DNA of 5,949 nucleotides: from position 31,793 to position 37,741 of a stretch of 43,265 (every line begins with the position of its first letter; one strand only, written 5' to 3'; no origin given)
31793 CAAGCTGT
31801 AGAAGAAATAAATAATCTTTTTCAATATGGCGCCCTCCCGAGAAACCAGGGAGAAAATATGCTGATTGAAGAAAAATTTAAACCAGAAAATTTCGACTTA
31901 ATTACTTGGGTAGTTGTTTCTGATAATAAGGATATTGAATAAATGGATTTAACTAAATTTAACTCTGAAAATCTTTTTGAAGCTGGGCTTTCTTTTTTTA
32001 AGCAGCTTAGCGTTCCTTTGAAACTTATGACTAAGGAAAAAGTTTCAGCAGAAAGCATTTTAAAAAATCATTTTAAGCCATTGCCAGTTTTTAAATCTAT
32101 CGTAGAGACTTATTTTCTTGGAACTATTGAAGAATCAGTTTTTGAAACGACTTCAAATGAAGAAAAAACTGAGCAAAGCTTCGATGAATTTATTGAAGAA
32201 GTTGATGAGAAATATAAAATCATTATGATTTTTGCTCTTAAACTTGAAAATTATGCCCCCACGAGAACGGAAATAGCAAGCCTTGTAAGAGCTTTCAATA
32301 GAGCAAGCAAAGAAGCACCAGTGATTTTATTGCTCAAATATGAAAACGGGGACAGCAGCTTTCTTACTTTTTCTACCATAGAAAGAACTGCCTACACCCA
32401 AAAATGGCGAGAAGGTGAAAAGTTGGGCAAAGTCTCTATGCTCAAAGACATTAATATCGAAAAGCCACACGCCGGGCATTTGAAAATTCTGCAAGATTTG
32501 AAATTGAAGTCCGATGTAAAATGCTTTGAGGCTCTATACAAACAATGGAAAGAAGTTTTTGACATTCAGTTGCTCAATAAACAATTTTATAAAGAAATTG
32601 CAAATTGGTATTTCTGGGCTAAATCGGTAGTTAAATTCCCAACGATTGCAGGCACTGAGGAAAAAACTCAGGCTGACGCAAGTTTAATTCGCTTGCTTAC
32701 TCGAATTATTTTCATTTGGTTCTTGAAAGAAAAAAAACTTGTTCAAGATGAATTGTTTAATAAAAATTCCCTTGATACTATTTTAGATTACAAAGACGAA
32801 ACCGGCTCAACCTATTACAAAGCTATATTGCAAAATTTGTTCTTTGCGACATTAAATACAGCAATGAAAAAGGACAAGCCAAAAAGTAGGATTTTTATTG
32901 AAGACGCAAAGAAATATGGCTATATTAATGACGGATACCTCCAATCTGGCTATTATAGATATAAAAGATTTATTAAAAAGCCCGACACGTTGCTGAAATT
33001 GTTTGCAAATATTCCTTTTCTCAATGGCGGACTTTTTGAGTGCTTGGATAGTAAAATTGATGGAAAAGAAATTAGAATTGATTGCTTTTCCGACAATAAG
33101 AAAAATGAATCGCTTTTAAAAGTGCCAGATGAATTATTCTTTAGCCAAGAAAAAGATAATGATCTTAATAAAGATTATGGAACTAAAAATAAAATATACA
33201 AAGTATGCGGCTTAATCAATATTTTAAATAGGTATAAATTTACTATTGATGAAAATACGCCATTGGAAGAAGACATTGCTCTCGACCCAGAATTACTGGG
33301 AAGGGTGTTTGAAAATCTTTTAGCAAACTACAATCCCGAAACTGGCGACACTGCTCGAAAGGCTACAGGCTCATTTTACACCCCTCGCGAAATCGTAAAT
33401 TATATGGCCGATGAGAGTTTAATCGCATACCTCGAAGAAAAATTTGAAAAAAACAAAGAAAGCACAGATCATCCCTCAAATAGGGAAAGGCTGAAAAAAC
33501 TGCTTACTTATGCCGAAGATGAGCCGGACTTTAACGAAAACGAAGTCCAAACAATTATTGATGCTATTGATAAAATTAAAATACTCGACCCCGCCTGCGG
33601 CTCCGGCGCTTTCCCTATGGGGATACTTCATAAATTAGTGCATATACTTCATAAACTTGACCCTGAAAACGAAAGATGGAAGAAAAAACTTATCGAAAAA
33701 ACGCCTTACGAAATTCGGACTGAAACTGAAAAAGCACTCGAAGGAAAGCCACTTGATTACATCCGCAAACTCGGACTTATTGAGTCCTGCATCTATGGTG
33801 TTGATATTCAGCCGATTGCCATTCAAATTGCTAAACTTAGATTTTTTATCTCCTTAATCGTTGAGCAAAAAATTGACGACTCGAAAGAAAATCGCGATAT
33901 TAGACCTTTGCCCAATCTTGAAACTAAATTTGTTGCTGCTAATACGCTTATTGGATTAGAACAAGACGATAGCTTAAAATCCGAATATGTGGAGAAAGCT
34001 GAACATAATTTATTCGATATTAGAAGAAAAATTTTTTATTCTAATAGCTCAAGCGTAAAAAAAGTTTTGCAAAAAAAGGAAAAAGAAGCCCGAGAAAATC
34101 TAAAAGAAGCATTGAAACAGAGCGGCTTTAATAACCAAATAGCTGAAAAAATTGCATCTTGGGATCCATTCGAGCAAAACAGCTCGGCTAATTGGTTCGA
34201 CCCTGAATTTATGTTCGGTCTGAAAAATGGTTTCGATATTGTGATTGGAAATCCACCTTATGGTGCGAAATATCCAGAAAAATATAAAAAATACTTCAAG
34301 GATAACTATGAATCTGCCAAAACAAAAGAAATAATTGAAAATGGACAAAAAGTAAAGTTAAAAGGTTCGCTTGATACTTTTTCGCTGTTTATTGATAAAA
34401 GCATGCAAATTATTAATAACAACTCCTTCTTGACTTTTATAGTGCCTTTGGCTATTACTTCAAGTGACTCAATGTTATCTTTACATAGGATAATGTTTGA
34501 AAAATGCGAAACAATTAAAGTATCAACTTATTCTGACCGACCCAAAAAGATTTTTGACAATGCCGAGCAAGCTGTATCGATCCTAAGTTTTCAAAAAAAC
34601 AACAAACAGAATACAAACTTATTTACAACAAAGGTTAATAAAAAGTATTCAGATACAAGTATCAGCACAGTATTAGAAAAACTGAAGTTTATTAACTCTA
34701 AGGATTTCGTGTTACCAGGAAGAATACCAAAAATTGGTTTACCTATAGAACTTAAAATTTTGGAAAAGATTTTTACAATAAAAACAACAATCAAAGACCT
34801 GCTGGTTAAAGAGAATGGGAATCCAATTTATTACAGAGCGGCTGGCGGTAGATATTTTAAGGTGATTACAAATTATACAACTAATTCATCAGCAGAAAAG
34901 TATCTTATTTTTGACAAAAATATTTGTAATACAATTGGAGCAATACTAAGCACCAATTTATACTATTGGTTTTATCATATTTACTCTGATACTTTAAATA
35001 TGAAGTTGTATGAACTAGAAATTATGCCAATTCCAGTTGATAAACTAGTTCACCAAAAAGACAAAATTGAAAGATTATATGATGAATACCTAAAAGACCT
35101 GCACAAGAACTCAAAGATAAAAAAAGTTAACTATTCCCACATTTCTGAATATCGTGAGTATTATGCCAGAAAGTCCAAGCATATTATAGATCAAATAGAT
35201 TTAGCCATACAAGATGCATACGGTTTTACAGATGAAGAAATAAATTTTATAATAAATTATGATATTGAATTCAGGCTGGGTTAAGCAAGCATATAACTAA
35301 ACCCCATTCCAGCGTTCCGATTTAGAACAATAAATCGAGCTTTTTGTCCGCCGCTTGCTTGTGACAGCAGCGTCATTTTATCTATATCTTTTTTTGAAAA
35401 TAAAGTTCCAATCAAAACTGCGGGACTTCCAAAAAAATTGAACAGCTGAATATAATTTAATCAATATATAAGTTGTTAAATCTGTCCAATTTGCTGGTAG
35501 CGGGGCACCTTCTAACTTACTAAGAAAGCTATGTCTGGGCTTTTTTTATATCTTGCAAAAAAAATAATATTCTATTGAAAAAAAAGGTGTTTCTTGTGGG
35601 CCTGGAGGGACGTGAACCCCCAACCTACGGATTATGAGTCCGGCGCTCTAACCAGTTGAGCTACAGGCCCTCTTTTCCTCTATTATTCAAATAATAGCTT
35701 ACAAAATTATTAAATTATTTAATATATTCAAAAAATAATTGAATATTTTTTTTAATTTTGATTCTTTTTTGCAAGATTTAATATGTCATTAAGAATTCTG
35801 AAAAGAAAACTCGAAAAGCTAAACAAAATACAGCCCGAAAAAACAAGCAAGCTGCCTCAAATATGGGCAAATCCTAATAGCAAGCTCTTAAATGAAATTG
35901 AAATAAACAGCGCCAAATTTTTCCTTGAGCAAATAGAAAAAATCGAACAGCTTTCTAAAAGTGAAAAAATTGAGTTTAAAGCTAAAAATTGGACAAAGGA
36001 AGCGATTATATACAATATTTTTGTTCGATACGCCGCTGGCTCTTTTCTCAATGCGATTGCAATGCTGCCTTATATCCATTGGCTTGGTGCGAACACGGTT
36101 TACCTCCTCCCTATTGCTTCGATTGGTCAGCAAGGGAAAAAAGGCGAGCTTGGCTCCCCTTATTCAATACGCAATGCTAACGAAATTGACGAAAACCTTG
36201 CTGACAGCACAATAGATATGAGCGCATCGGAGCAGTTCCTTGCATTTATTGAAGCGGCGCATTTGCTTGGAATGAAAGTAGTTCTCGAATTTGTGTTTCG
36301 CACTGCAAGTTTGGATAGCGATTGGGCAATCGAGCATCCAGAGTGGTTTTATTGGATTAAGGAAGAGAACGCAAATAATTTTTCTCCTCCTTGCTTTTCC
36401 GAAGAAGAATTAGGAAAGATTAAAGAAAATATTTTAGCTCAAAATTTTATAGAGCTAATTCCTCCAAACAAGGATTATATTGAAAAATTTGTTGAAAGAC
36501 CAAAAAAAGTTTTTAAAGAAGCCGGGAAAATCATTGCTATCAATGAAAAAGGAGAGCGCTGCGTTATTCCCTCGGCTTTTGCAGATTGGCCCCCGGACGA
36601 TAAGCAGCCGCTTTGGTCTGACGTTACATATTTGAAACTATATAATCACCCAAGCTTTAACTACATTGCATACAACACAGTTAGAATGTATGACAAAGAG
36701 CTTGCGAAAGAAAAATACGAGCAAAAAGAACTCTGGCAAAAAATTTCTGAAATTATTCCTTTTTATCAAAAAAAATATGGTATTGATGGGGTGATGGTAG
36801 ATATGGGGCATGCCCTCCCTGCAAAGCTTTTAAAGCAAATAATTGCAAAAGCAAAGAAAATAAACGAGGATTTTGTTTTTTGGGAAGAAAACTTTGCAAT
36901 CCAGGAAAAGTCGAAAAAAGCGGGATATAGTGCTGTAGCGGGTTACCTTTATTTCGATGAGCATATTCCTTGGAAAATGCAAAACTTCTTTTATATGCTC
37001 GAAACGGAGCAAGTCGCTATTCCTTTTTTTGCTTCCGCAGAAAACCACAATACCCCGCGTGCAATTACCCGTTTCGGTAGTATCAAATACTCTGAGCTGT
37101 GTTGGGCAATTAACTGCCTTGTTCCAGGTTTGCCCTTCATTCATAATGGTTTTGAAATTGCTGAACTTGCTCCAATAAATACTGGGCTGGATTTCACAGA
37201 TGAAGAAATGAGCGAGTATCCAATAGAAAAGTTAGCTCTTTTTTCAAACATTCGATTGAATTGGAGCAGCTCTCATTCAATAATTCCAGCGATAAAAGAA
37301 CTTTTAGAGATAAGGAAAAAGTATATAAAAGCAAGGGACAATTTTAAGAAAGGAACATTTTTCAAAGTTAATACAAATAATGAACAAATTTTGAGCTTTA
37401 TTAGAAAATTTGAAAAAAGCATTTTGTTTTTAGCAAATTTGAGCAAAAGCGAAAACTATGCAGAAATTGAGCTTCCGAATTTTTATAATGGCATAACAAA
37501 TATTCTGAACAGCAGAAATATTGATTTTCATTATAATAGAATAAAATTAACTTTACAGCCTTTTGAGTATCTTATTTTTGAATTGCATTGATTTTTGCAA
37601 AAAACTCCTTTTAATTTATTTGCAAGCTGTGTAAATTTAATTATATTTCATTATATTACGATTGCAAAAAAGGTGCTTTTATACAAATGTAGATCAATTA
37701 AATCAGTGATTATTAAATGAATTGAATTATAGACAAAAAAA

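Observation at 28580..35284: Abutting PLD-nuclease/SNF2-ATPase and MTase-TRD genes: a split, PLD-armed Type ISP-like (or stripped-down DISARM-like) restriction-modification candidate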

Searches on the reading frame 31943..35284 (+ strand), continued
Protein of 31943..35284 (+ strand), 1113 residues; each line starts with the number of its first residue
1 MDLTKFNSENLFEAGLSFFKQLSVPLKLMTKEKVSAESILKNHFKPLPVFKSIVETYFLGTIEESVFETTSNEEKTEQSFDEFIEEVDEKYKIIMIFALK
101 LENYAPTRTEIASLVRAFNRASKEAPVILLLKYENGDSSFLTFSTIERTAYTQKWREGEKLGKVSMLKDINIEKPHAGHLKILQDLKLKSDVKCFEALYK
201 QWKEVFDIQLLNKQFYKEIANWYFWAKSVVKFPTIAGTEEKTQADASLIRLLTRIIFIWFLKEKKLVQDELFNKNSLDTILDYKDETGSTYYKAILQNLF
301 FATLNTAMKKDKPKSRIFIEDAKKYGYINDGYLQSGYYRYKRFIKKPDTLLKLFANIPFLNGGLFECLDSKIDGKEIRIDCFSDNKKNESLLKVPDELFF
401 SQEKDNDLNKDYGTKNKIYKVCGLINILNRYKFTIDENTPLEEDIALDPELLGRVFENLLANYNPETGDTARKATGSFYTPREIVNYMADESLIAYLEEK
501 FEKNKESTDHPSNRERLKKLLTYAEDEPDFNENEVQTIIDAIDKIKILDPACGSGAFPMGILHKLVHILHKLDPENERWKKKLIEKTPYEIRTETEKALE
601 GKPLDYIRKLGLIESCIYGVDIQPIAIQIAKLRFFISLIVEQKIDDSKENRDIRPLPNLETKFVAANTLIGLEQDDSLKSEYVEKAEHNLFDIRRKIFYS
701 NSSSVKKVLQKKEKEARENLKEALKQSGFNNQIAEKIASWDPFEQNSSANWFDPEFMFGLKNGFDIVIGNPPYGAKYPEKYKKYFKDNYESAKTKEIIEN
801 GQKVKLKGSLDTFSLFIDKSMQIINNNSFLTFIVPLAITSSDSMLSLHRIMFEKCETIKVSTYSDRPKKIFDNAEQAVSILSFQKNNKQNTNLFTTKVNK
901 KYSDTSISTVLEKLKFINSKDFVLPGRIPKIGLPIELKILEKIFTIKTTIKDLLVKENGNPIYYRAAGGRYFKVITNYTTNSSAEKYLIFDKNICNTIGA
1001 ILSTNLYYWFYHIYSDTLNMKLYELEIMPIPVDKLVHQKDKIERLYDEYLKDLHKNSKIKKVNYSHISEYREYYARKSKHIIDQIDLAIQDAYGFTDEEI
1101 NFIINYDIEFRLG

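Call 76: fold_search(model_id=the predicted structure, library=pdb)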
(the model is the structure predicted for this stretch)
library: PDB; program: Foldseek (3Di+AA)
matches with E <= 10: 686; with E <= 0.001: 82
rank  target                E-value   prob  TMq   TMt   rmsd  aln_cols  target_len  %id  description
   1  8c45_A                7.1e-15  1.00  0.31  0.29  13.6       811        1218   14  PglX methyltransferase from the Salmonella BREX phage defence system (aka BrxX) (released 2024-07-10)
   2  8q56_A                4.1e-14  1.00  0.38  0.35  13.6      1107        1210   12  PglX methyltransferase of Salmonella BREX phage defence system (aka BrxX) bound to inhibitor Ocr (released 2024-08-21)
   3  9ewz_C                8.5e-14  1.00  0.35  0.33  11.5       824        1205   12  Cryo-EM structure of the E. coli BrxX methyltransferase in complex with DNA (released 2025-03-05)
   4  8c45_B                1.2e-13  1.00  0.30  0.28  14.1       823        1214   14  PglX methyltransferase from the Salmonella BREX phage defence system (aka BrxX) (released 2024-07-10)
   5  9ex7_A                2.0e-12  1.00  0.35  0.33  14.0      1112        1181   12  Cryo-EM structure of the E. coli BrxX methyltransferase in complex with Ocr (released 2025-03-05)
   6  7lni_A                3.5e-12  1.00  0.29  0.54   9.7       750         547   15  SeMet CamA Adenine Methyltransferase Complexed to Cognate Substrate DNA (released 2021-05-19)
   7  7lt5_C                5.9e-12  1.00  0.30  0.56   9.5       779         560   14  CamA Adenine Methyltransferase Complexed to Cognate Substrate DNA and Cofactor SAH (released 2021-05-19)
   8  7rfl_B                6.1e-12  1.00  0.31  0.57   7.4       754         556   14  CamA Adenine Methyltransferase Complexed to Cognate Substrate DNA and Inhibitor SGC0946 (released 2021-09-15)
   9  7lni_C                7.4e-12  1.00  0.29  0.56   8.2       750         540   14  SeMet CamA Adenine Methyltransferase Complexed to Cognate Substrate DNA (released 2021-05-19)
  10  7rfk_C                8.1e-12  1.00  0.30  0.56   9.1       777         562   15  CamA Adenine Methyltransferase Complexed to Cognate Substrate DNA and Inhibitor Sinefungin (released 2021-09-15)
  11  8zek_A                8.5e-12  1.00  0.39  0.36  12.9      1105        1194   13  Cryo-EM structure of the E. coli BrxX methyltransferase complexed with Ocr (released 2024-12-11)
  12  8cxs_A                1.2e-11  1.00  0.29  0.54   9.9       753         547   14  CamA Adenine Methyltransferase Complexed to Cognate Substrate DNA and Inhibitor MTA (released 2023-01-11)
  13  7lnj_C                1.5e-11  1.00  0.30  0.58   7.2       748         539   15  CamA Adenine Methyltransferase Complexed to Cognate Substrate DNA (released 2021-05-19)
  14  8vpg_C                2.2e-11  1.00  0.29  0.56   7.6       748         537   14  CamA Adenine Methyltransferase Complexed to Cognate Substrate DNA and Containing Quinoline-based SGI-1027 Analog 455 (released 2024-09-25)
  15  7rfk_B                2.2e-11  1.00  0.31  0.55   9.9       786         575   15  CamA Adenine Methyltransferase Complexed to Cognate Substrate DNA and Inhibitor Sinefungin (released 2021-09-15)
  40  5hr4_C                7.7e-10  1.00  0.39  0.54  12.2      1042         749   12  Structure of Type IIL restriction-modification enzyme MmeI in complex with DNA has implications for engineering of new (released 2016-04-27)
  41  7lo5_A                1.3e-09  1.00  0.25  0.27  16.5       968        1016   12  cryoEM structure DrdV-DNA complex (released 2021-03-17)
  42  5hr4_J                1.4e-09  1.00  0.37  0.52  14.5      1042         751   12  Structure of Type IIL restriction-modification enzyme MmeI in complex with DNA has implications for engineering of new (released 2016-04-27)
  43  7lo5_B                2.0e-09  1.00  0.25  0.27  16.1       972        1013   12  cryoEM structure DrdV-DNA complex (released 2021-03-17)
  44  7lo5_C                3.1e-09  1.00  0.24  0.26  17.5       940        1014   12  cryoEM structure DrdV-DNA complex (released 2021-03-17)
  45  7lo5_D                7.7e-09  1.00  0.30  0.33  18.4      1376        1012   10  cryoEM structure DrdV-DNA complex (released 2021-03-17)
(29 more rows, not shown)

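Call 97: search_dna_similar(query=window:31943-35281:+, collection=plasmids, mode=protein, max_evalue=1e-30, max_rows=20)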
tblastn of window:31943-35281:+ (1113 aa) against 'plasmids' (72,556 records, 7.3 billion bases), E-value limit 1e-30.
Records with a match: 19; places in all: 19; records where one place covers at least 80% of the query: 0.
Best place of each record, by identity: <60% 19.
By first word of the organism name: Lactococcus 4; Synechocystis 4; Prevotella 3; Planktothrix 2; Parabacteroides 1; Microcystis 1; Lactiplantibacillus 1; Pelobacter 1; Picosynechococcus 1; Candidatus 1.
By predicted mobility (MOB-suite, as given by PLSDB): non-mobilizable 18; mobilizable 1.
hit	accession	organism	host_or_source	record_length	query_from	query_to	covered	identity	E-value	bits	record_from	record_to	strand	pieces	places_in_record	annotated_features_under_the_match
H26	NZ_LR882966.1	Planktothrix agardhii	-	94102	1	662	59%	47.4%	1e-170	565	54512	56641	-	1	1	hypothetical protein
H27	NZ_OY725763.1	Parabacteroides distasonis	-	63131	206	835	57%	43.3%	7e-135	460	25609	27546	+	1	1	N-6 DNA methylase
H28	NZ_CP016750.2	Lactococcus cremoris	Single cell,Dairy fermentation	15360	211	834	56%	31.3%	1e-57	226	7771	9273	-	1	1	N-6 DNA methylase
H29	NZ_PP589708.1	Lactococcus sp.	Bacterial culture,Dairy environment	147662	211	834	56%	31.1%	4e-58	228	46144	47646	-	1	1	N-6 DNA methylase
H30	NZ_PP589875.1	Lactococcus sp.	Bacterial culture,Dairy environment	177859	211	834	56%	31.1%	4e-58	228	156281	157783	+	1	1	N-6 DNA methylase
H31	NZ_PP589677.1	Lactococcus sp.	Bacterial culture,Dairy environment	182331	211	834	56%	31.0%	3e-55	219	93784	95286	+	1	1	N-6 DNA methylase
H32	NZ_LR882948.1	Planktothrix agardhii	-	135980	198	921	65%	26.6%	9e-45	185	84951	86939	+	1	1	DNA methyltransferase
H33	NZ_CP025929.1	Microcystis aeruginosa NIES-2481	cell culture,freshwater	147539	170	890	65%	26.4%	1e-43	182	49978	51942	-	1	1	N-6 DNA methylase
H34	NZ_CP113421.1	Lactiplantibacillus plantarum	pure culture,Chinese sauerkraut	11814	193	773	52%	32.8%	5e-55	218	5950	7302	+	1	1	Eco57I restriction-modification methylase domain-containing protein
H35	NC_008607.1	Pelobacter propionicus DSM 2379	-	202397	548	1113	51%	28.6%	2e-36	158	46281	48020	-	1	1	DNA methyltransferase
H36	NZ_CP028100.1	Synechocystis sp. IPPAS B-1465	axenic culture,Synechocystis sp. GT-L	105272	548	1113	51%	27.8%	2e-40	171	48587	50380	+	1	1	DNA methyltransferase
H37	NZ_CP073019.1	Synechocystis sp. PCC 6803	cell culture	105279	548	1113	51%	27.8%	2e-40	171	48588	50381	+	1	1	DNA methyltransferase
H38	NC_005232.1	Synechocystis sp. PCC 6803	-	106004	548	1113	51%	27.8%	2e-40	171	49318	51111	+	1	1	DNA methyltransferase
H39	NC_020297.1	Synechocystis sp. PCC 6803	-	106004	548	1113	51%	27.8%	2e-40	171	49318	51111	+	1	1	DNA methyltransferase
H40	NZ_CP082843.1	Prevotella nigrescens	-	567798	761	1113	32%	41.9%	1e-70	267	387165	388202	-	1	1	Eco57I restriction-modification methylase domain-containing protein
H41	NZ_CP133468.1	Prevotella nigrescens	Homo sapiens,pure cell culture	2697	763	1113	32%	41.8%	2e-72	266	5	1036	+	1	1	hypothetical protein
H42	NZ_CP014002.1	Picosynechococcus sp. PCC 73109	cell culture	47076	548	1113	51%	25.8%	3e-35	154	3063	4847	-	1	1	DNA methyltransferase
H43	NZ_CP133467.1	Prevotella nigrescens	Homo sapiens,pure cell culture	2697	769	1113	31%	40.8%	4e-68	253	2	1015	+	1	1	none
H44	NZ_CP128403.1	Candidatus Chlorohelix allophototropha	Single colony of Candidatus Chlorohelix ...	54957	761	1112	32%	30.3%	3e-32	145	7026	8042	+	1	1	hypothetical protein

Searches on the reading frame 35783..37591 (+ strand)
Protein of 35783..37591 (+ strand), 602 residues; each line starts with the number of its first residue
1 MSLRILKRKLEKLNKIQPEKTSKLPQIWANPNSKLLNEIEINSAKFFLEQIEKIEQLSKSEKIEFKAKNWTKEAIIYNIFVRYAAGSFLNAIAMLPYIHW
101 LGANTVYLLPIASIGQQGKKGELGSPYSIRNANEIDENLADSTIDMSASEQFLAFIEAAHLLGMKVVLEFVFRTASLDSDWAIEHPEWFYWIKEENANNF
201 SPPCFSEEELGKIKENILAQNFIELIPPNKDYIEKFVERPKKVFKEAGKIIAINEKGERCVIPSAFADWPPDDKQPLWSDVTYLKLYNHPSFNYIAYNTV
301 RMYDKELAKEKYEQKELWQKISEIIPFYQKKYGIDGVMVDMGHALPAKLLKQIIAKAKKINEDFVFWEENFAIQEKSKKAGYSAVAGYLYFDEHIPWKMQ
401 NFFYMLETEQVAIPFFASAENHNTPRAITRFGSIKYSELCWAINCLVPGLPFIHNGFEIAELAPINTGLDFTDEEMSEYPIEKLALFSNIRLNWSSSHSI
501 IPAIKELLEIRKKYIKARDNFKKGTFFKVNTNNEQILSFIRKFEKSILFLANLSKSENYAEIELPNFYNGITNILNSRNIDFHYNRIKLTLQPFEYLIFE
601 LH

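Call 10: search_protein_families(library=pfam, proteins=[window:35783-37591:+], max_evalue=0.001)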
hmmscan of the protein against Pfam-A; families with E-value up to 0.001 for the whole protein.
window:35783-37591:+ (602 aa): 3 families
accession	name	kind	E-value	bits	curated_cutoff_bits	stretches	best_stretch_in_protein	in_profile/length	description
PF00128.31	Alpha-amylase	-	5e-13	49.5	22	1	91-193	21-118/446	Alpha amylase, catalytic domain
PF14701.12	hDGE_amylase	-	4.7e-08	33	27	1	94-217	27-143/439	Glycogen debranching enzyme, glucanotransferase domain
PF16657.11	Malt_amylase_C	-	1.7e-05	25.2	27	1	524-598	1-75/75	Maltogenic Amylase, C-terminal domain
